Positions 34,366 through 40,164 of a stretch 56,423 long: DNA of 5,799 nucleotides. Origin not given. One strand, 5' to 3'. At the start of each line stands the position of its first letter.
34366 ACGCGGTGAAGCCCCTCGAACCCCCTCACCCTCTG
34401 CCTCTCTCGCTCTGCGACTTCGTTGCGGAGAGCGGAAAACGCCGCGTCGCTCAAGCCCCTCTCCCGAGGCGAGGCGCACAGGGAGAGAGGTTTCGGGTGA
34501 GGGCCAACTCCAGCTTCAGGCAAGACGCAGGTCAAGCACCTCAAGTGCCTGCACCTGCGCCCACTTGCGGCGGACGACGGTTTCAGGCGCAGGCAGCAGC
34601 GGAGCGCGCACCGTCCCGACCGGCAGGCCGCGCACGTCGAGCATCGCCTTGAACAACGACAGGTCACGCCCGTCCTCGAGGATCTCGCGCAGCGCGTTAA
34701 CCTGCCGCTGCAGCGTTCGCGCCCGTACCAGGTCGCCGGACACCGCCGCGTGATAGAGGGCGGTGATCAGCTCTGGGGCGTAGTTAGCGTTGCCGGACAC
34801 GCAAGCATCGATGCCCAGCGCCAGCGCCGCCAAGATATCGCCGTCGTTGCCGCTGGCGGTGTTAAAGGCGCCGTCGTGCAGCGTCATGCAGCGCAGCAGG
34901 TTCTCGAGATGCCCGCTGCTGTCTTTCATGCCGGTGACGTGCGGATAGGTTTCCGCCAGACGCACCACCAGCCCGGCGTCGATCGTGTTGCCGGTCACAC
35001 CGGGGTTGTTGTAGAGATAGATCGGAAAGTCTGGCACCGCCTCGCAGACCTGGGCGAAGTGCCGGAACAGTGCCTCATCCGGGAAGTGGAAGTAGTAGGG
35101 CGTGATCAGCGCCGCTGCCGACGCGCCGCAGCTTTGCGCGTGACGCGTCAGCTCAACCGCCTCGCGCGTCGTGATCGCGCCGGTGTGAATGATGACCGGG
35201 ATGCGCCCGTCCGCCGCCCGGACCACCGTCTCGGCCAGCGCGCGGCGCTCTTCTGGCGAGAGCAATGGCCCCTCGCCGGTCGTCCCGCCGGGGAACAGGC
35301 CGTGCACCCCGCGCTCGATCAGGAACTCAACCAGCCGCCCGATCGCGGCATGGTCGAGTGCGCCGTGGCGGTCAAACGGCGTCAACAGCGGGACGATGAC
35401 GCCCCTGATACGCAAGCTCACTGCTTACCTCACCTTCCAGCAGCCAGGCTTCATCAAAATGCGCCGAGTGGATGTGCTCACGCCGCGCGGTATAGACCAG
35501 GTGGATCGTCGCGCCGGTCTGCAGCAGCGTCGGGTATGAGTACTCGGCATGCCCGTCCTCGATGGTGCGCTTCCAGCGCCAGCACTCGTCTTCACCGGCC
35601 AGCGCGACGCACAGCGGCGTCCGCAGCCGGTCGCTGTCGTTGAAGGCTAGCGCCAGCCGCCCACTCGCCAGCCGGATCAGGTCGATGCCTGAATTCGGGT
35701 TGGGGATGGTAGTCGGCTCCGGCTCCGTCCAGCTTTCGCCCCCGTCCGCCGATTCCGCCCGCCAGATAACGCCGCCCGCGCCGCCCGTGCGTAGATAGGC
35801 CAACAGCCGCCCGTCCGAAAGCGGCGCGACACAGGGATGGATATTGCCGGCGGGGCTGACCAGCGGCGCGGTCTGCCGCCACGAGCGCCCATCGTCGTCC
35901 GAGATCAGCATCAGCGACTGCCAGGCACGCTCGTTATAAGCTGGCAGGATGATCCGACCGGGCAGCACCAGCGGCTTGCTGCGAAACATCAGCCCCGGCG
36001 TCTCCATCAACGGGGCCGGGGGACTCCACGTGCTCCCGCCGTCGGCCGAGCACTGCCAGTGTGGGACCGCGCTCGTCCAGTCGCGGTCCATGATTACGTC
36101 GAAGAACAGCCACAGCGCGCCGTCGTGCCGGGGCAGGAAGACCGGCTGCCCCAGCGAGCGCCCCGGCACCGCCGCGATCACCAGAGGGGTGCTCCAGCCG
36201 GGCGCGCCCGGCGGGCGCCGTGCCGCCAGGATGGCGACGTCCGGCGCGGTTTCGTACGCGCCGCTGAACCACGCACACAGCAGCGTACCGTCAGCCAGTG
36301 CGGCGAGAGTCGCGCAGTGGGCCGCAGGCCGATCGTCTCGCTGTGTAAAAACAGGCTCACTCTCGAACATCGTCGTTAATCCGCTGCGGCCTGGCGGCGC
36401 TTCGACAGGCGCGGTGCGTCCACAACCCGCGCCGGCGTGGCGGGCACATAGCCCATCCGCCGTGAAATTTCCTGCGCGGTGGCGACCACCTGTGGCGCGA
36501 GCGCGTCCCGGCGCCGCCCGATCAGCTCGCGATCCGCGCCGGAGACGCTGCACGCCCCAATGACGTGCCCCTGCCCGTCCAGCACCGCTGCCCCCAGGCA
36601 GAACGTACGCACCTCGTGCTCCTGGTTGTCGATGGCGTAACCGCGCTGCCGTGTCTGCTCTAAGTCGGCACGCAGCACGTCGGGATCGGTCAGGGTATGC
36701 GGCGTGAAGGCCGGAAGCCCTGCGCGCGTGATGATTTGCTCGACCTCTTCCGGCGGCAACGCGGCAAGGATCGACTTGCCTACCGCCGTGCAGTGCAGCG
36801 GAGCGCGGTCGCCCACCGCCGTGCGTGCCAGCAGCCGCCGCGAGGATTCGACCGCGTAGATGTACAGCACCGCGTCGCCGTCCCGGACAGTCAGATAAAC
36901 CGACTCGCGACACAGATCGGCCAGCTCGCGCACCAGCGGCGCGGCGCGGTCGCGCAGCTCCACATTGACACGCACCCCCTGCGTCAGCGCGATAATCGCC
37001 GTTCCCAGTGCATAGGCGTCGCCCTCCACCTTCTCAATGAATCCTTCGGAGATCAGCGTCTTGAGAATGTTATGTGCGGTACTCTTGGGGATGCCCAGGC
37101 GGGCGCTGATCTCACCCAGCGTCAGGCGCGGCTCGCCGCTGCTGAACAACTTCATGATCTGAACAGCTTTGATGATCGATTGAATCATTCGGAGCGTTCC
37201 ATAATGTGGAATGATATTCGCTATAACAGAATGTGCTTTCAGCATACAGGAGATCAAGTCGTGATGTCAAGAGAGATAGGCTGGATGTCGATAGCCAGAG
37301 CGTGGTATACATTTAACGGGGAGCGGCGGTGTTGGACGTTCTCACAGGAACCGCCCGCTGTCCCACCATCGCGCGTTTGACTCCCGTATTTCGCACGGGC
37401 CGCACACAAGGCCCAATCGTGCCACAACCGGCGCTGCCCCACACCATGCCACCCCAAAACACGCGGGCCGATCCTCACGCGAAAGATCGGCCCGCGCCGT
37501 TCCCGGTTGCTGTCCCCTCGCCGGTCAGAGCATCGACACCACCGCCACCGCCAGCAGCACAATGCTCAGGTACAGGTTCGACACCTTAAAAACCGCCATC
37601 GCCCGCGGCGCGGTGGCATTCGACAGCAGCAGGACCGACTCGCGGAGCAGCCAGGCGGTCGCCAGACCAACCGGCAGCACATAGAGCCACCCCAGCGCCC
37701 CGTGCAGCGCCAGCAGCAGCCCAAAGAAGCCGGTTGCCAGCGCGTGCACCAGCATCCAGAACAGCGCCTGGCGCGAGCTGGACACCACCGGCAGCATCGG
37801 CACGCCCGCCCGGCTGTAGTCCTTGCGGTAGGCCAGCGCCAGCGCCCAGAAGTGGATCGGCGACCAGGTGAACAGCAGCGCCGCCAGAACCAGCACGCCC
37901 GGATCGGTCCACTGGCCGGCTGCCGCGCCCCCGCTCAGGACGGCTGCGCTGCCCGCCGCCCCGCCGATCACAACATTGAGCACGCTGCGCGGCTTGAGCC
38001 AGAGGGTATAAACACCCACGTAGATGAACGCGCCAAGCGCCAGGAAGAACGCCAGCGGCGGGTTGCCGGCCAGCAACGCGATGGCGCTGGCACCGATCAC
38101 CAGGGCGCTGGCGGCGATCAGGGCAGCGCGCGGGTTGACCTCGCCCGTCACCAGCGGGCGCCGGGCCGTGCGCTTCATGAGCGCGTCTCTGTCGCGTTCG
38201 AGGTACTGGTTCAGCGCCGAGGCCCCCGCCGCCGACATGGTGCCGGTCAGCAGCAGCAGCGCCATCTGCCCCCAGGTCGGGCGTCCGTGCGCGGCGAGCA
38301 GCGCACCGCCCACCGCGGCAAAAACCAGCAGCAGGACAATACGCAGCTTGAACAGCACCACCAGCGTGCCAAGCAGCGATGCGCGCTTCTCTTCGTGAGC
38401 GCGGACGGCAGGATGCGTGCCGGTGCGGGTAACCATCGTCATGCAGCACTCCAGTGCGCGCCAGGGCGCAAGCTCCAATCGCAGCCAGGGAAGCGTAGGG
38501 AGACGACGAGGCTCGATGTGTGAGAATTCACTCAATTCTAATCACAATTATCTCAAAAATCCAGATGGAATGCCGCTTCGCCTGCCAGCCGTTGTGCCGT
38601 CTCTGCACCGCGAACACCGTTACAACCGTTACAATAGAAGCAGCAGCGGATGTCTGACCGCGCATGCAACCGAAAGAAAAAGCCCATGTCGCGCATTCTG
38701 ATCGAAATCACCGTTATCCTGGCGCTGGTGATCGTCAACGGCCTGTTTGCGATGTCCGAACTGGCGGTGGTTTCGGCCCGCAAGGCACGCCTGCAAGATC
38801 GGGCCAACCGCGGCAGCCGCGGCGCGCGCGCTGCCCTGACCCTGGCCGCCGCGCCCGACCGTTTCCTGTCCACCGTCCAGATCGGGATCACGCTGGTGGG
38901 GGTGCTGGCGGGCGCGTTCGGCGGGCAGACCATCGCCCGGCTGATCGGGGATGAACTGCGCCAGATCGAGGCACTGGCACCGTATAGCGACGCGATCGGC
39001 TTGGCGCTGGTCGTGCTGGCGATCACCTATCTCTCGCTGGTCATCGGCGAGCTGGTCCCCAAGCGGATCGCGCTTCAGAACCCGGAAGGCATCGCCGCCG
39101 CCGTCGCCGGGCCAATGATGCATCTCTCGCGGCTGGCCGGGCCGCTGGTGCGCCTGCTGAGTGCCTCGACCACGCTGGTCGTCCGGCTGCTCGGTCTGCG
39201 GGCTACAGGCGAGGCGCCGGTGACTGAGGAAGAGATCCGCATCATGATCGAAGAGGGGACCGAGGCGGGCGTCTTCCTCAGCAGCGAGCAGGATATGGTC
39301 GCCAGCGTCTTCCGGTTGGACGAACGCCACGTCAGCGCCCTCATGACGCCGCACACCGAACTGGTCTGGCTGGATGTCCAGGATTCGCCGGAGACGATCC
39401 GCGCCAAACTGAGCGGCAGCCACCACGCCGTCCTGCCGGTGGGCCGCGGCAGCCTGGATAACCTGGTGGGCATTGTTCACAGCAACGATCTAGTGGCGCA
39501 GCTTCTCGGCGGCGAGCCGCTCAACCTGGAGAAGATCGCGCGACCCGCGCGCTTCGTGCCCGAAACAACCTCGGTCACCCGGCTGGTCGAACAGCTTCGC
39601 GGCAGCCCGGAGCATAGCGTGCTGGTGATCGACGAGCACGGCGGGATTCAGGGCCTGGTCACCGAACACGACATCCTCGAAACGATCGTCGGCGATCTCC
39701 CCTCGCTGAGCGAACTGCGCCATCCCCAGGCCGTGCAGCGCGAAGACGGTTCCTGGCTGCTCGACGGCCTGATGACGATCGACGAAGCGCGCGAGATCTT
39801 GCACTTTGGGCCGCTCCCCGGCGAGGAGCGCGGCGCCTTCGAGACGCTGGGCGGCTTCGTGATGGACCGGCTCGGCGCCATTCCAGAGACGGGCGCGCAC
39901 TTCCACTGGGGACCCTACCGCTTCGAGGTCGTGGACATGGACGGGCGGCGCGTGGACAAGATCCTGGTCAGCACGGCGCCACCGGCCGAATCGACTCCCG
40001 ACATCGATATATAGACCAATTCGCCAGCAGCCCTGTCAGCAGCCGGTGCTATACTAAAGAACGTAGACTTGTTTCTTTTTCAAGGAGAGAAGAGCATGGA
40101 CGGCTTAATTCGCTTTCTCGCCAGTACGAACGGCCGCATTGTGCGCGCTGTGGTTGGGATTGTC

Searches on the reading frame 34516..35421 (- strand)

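Call 26: search_protein_families(library=pfam, proteins=[window:34516-35421:-], max_evalue=0.00001)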
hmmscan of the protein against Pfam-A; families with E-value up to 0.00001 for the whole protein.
window:34516-35421:- (301 aa): 1 family
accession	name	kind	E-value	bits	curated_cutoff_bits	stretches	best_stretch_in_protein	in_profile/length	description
PF00701.28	DHDPS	-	1.7e-70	237.5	22.1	1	5-283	2-279/289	Dihydrodipicolinate synthetase family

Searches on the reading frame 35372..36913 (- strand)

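Call 26: search_protein_families(library=pfam, proteins=[window:35372-36913:-], max_evalue=0.00001)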
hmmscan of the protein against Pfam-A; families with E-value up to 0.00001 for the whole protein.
window:35372-36913:- (513 aa): 2 families
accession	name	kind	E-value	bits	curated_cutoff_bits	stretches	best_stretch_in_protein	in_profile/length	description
PF13088.12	BNR_2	-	1.1e-58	199.3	31.4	1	209-471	1-276/277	BNR repeat-like domain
PF02012.26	BNR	-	4.9e-06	26.2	27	0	287-298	1-12/12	BNR/Asp-box repeat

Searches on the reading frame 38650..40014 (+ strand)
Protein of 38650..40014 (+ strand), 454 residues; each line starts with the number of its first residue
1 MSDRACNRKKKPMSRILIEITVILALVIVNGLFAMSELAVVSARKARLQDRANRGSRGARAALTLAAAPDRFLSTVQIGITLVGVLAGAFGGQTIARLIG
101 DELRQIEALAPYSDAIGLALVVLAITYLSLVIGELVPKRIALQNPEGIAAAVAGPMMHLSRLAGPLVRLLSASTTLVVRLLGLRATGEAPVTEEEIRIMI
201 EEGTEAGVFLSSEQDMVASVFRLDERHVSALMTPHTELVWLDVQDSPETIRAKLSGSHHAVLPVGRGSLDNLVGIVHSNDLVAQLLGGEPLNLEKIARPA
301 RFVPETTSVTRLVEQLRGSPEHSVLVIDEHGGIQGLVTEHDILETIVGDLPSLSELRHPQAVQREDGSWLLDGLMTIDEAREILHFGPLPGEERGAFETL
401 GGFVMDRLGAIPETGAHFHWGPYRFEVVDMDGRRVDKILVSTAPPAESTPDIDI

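Call 95: search_protein_families(library=pfam, proteins=[window:38650-40014:+], max_evalue=1e-8)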
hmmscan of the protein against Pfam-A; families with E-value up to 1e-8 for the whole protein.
window:38650-40014:+ (454 aa): 3 families
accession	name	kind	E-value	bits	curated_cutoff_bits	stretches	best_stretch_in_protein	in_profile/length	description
PF01595.25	CNNM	-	6.5e-50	169.8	28.4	1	22-212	2-180/181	Cyclin M transmembrane N-terminal domain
PF03471.22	CorC_HlyC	-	3.7e-22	78.6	27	1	363-441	2-78/81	Transporter associated domain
PF00571.33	CBS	-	1.3e-11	45.1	24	0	298-347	7-56/57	CBS domain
